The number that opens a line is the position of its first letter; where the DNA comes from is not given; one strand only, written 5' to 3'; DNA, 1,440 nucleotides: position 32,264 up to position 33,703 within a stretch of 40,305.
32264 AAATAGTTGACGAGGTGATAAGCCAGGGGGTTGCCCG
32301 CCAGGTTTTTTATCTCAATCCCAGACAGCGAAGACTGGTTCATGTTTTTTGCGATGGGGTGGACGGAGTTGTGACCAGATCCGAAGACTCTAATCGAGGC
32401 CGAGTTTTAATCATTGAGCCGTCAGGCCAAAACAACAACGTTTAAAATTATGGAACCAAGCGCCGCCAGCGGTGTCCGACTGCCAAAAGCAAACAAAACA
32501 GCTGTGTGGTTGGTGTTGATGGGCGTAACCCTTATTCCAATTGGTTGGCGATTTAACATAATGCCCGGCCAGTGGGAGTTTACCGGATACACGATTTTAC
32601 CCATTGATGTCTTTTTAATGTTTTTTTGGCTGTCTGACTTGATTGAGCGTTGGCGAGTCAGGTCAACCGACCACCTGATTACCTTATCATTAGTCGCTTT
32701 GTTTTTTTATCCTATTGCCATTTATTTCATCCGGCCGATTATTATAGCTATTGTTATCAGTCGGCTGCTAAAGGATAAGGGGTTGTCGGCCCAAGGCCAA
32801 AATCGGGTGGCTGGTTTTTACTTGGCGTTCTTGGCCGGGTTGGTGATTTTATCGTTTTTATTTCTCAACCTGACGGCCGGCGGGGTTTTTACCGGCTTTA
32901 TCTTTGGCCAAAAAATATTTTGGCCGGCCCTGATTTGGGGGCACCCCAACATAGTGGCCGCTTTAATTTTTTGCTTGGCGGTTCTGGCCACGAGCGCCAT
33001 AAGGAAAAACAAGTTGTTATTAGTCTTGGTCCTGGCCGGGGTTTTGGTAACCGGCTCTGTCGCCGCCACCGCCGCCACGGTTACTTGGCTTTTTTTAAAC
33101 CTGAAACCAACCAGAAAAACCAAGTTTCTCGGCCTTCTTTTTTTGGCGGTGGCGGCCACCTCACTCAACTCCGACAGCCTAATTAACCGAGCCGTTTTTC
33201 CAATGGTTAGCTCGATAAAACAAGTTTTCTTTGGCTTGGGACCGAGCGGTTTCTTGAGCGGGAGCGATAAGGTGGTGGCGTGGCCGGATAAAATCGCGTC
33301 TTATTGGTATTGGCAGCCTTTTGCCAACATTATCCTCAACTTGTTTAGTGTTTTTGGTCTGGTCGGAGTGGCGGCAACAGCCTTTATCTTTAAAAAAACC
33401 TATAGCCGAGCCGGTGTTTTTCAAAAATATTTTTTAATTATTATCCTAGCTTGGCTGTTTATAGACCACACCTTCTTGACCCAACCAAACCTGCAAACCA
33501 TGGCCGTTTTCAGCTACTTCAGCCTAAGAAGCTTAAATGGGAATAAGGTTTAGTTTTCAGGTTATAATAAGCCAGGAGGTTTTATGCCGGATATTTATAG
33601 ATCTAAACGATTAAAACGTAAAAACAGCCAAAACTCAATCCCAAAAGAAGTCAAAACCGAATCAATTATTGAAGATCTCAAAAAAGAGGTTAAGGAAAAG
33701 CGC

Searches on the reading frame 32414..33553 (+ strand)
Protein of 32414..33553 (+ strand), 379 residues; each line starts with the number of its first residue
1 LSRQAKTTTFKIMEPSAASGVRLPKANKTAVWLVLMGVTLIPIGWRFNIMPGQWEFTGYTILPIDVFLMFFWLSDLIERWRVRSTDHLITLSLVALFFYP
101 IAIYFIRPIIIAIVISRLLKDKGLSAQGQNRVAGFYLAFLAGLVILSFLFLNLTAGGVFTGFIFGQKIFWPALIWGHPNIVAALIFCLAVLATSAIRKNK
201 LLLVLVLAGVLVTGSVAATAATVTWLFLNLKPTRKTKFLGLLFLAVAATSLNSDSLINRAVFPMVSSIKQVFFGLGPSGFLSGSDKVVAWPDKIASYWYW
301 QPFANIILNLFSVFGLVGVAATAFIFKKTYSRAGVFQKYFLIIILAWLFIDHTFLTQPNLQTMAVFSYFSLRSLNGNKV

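Call 10: search_protein_families(library=pfam, proteins=[window:32414-33553:+], max_evalue=0.001)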
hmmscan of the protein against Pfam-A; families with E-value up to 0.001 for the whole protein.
window:32414-33553:+ (379 aa): 0 families

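Call 64: search_protein_families(library=pfam, proteins=[window:32414-33550:+], max_evalue=0.01)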
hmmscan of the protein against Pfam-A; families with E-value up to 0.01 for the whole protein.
window:32414-33550:+ (379 aa): 0 families

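Call 84: search_protein_families(library=pfam, proteins=[window:32414-33550:+], max_evalue=10)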
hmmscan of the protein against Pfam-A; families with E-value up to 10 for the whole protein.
window:32414-33550:+ (379 aa): 1 family
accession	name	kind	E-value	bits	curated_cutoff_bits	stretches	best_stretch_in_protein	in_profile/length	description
PF01343.23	Peptidase_S49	-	0.051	14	24.9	1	286-336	8-61/154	Peptidase family S49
